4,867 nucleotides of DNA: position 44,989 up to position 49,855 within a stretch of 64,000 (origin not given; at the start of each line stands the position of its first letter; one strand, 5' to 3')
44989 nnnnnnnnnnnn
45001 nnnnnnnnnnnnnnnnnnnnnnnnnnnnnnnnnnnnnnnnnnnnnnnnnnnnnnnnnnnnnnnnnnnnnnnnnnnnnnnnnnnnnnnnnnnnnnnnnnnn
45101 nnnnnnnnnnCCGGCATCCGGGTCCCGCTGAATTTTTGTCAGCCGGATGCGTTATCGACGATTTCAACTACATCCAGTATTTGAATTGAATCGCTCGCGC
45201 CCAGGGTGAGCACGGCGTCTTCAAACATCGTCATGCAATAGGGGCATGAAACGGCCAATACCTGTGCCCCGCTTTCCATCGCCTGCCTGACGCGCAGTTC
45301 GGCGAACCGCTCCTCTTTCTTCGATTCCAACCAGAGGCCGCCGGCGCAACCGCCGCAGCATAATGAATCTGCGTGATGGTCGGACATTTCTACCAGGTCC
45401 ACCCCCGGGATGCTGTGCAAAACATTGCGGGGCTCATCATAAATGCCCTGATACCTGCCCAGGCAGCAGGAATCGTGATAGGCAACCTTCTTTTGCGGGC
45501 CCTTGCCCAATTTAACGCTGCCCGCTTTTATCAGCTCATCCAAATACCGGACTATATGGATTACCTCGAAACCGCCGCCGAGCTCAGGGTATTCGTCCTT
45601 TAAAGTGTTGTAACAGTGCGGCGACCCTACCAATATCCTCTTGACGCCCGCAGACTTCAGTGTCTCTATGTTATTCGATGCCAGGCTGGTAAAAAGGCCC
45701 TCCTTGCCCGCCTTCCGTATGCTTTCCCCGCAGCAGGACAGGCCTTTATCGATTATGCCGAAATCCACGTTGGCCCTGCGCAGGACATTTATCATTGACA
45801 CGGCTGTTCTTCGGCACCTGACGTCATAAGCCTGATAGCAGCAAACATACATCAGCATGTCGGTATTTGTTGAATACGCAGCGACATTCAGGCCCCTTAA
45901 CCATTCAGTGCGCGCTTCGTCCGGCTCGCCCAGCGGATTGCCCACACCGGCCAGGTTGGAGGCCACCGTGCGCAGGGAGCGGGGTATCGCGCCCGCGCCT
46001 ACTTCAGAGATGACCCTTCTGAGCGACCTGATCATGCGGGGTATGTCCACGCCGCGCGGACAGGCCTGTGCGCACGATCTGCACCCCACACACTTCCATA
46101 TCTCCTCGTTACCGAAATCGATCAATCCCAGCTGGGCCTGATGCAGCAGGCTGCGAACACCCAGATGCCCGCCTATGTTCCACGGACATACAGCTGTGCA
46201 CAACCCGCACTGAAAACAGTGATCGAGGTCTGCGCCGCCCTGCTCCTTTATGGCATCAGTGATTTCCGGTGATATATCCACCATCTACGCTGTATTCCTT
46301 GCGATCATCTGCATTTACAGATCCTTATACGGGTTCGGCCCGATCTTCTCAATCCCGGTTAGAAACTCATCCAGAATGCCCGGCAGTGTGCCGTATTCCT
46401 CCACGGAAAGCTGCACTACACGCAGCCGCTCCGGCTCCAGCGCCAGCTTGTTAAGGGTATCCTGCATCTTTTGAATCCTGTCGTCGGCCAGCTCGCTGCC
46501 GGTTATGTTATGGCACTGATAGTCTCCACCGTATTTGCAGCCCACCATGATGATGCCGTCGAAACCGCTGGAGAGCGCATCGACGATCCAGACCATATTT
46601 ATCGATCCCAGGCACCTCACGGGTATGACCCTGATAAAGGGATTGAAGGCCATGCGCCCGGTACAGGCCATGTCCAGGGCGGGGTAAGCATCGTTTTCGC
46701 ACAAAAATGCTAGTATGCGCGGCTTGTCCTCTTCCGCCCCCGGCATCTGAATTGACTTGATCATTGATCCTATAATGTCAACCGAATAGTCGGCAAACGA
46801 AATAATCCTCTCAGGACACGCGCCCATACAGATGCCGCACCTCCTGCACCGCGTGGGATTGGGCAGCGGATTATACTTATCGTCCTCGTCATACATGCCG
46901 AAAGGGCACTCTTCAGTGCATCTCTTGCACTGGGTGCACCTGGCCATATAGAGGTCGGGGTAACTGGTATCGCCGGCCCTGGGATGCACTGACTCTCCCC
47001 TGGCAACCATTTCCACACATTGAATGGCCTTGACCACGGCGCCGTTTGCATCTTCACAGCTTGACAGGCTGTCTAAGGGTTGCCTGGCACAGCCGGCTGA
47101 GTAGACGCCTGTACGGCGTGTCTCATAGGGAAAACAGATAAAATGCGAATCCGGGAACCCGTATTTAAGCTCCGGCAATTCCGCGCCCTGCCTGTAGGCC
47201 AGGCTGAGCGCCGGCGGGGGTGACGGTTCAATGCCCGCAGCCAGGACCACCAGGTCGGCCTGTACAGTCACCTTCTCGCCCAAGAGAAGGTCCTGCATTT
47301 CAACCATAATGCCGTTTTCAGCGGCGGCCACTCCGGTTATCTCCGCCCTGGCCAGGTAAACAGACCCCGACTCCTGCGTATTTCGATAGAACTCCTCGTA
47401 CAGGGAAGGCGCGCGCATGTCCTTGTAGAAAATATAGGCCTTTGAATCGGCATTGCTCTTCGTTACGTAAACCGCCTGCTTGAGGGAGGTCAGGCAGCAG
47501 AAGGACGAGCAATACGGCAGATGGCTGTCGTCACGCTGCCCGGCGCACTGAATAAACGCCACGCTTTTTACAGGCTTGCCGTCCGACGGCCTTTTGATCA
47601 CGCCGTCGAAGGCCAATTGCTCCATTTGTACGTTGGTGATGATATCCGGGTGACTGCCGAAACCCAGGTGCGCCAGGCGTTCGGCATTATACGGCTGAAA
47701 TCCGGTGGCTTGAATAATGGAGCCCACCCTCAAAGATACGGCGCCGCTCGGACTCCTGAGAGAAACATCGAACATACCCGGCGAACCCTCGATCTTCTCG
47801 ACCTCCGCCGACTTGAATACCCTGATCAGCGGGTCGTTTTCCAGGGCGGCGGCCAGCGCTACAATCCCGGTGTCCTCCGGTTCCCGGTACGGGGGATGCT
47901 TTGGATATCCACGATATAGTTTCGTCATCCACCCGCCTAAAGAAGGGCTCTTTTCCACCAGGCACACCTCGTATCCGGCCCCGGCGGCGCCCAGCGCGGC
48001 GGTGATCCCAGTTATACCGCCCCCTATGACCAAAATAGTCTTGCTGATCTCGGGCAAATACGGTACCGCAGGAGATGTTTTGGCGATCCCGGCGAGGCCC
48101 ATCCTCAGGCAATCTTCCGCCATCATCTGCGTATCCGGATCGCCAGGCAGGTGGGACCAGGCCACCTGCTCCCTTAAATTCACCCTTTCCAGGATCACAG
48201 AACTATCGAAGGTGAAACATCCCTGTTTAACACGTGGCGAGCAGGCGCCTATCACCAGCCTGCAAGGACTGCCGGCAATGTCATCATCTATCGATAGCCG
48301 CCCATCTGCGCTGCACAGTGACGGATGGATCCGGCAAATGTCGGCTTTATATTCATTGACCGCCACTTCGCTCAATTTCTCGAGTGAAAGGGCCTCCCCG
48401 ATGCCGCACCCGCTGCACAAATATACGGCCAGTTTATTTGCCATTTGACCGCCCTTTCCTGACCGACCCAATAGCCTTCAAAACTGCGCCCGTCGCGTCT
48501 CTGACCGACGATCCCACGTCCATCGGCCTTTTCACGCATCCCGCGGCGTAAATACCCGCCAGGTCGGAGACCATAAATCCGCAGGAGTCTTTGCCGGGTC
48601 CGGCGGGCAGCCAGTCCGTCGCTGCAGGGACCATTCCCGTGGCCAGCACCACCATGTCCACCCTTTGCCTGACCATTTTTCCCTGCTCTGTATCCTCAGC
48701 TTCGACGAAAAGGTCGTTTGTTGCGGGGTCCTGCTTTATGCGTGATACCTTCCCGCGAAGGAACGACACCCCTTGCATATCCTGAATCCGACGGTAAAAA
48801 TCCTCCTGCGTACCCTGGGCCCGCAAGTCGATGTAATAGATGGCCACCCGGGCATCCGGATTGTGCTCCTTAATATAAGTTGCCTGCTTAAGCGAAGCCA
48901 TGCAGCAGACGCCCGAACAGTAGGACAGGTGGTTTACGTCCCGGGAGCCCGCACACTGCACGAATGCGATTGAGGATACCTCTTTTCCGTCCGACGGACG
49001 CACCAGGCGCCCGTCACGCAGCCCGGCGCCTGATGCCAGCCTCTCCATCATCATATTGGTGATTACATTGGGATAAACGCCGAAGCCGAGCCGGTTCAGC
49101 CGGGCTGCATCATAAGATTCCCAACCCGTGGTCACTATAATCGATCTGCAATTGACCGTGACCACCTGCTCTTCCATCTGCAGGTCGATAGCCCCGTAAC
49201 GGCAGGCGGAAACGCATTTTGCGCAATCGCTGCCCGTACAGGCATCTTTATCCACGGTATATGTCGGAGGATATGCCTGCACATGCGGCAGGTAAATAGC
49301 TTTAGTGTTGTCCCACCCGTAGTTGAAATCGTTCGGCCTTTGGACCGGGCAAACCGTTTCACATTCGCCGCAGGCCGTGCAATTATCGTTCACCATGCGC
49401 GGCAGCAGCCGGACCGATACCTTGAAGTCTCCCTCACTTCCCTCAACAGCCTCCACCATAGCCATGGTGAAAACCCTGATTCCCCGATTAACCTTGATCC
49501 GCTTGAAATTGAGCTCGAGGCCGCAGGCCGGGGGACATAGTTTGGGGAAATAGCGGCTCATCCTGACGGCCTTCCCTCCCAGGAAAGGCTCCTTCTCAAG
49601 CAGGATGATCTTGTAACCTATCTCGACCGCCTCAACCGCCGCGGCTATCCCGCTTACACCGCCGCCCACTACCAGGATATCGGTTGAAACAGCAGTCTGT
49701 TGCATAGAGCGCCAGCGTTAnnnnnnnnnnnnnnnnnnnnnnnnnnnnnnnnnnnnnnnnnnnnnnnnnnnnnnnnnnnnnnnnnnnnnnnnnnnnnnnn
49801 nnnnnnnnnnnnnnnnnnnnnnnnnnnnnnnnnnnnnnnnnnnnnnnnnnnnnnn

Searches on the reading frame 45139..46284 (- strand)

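Call 9: search_protein_families(library=pfam, proteins=[window:45139-46284:-])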
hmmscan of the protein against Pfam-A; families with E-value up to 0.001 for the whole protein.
window:45139-46284:- (381 aa): 11 families
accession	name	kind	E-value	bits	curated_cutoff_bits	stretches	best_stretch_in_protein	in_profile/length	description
PF02754.22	CCG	-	2.6e-29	101.6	20.6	2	267-354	1-84/85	Cysteine-rich domain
PF13237.11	Fer4_10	-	9.8e-10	38.7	25.5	1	19-76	5-53/53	4Fe-4S dicluster domain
PF13183.11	Fer4_8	-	9.8e-09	36.1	27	1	20-79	2-68/68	4Fe-4S dicluster domain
PF13484.11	Fer4_16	-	2.3e-07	31.9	30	0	14-36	44-66/66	4Fe-4S double cluster binding domain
PF13534.11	Fer4_17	-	2.3e-07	31.7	22.2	1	23-80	2-61/61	4Fe-4S dicluster domain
PF13187.11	Fer4_9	-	1.3e-06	28.7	27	1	22-78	1-50/52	4Fe-4S dicluster domain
PF12838.12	Fer4_7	-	2.1e-06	28.5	27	0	15-37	30-52/52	4Fe-4S dicluster domain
PF12797.12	Fer4_2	-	3e-05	24.1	24.5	0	19-35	6-22/22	4Fe-4S binding domain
PF00037.32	Fer4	-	0.00014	21.9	21.1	0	19-36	4-21/24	4Fe-4S binding domain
PF13746.11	Fer4_18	-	0.00048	20.7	27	0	60-82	56-78/114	4Fe-4S dicluster domain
PF14691.11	Fer4_20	-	0.00062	20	25.8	0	61-90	20-51/113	Dihydroprymidine dehydrogenase domain II, 4Fe-4S cluster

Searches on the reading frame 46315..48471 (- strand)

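Call 9: search_protein_families(library=pfam, proteins=[window:46315-48471:-])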
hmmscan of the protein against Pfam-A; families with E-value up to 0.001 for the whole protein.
window:46315-48471:- (718 aa): 16 families
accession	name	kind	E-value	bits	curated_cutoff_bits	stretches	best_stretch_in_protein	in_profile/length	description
PF02662.21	FlpD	-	3.5e-37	127.6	22.3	1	586-711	1-123/123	Methyl-viologen-reducing hydrogenase, delta subunit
PF07992.20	Pyr_redox_2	-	2.1e-11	44.2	26.1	1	145-262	2-113/291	Pyridine nucleotide-disulphide oxidoreductase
PF12831.13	FAD_oxidored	-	3.3e-10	40.3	27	1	146-192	2-48/416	FAD dependent oxidoreductase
PF01266.30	DAO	-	4e-08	33.6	27.9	1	146-179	2-35/353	FAD dependent oxidoreductase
PF13187.11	Fer4_9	-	1.4e-07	31.9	27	1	511-556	1-51/52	4Fe-4S dicluster domain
PF13450.12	NAD_binding_8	-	4.1e-07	30.6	21.9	1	148-183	1-36/68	NAD(P)-binding Rossmann-like domain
PF00037.32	Fer4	-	1.2e-06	28.5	21.1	1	538-557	4-23/24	4Fe-4S binding domain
PF12837.12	Fer4_6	-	1.6e-06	28.2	25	0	510-526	7-23/24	4Fe-4S binding domain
PF13237.11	Fer4_10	-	3.9e-06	27.1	25.5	1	511-553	8-53/53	4Fe-4S dicluster domain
PF00890.30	FAD_binding_2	-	8.8e-06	25.6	20.4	1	146-180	2-36/414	FAD binding domain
PF13484.11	Fer4_16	-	9e-06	26.8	30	0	511-530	1-20/66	4Fe-4S double cluster binding domain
PF12838.12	Fer4_7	-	1.8e-05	25.5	27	0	541-562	1-22/52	4Fe-4S dicluster domain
PF13534.11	Fer4_17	-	3.6e-05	24.7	22.2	0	511-526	1-16/61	4Fe-4S dicluster domain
PF12797.12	Fer4_2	-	4.6e-05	23.5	24.5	0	535-554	3-22/22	4Fe-4S binding domain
PF13183.11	Fer4_8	-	9.3e-05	23.3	27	0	506-525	48-67/68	4Fe-4S dicluster domain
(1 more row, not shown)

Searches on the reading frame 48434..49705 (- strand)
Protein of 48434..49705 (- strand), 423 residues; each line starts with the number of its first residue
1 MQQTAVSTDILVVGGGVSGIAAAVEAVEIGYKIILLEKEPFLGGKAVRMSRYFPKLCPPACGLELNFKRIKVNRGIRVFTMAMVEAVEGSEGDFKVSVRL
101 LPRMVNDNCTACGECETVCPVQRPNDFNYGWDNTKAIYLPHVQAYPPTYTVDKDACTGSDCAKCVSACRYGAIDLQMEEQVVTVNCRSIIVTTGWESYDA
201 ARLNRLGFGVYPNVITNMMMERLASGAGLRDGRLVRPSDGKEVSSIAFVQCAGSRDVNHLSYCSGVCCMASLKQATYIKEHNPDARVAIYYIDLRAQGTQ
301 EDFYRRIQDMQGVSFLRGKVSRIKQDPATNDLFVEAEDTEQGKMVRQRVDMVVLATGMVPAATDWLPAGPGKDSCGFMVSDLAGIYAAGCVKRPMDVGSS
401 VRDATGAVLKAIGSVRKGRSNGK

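Call 9: search_protein_families(library=pfam, proteins=[window:48434-49705:-])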
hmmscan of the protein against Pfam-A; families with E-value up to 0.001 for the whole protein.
window:48434-49705:- (423 aa): 15 families
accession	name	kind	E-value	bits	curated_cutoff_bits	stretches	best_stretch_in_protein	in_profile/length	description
PF12831.13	FAD_oxidored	-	9e-11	42.1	27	1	9-48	1-40/416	FAD dependent oxidoreductase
PF12837.12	Fer4_6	-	8.8e-10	38.5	25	2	102-123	2-23/24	4Fe-4S binding domain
PF01266.30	DAO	-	1.2e-08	35.4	27.9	1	9-45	1-38/353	FAD dependent oxidoreductase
PF07992.20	Pyr_redox_2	-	3.6e-07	30.3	26.1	0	8-43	143-178/291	Pyridine nucleotide-disulphide oxidoreductase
PF12838.12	Fer4_7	-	1.8e-06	28.8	27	1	96-122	31-51/52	4Fe-4S dicluster domain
PF14697.11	Fer4_21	-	1.9e-06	28.3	35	1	103-122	35-54/59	4Fe-4S dicluster domain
PF00890.30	FAD_binding_2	-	2.2e-06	27.6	20.4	1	9-46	1-38/414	FAD binding domain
PF13450.12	NAD_binding_8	-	3e-06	27.9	21.9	1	12-46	1-35/68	NAD(P)-binding Rossmann-like domain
PF00037.32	Fer4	-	7.2e-06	26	21.1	1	106-121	5-20/24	4Fe-4S binding domain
PF12797.12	Fer4_2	-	1.8e-05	24.8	24.5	0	104-121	5-22/22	4Fe-4S binding domain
PF01134.28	GIDA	-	6.2e-05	22.7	22.1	0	9-64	1-47/391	Glucose inhibited division protein A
PF03486.20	HI0933_like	-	0.00012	22.1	50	0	9-45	2-38/244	HI0933-like protein Rossmann domain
PF13484.11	Fer4_16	-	0.00013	23.1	30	0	108-122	1-15/66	4Fe-4S double cluster binding domain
PF13237.11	Fer4_10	-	0.00025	21.4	25.5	0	106-121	6-21/53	4Fe-4S dicluster domain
PF13187.11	Fer4_9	-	0.00029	21.2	27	1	108-173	1-52/52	4Fe-4S dicluster domain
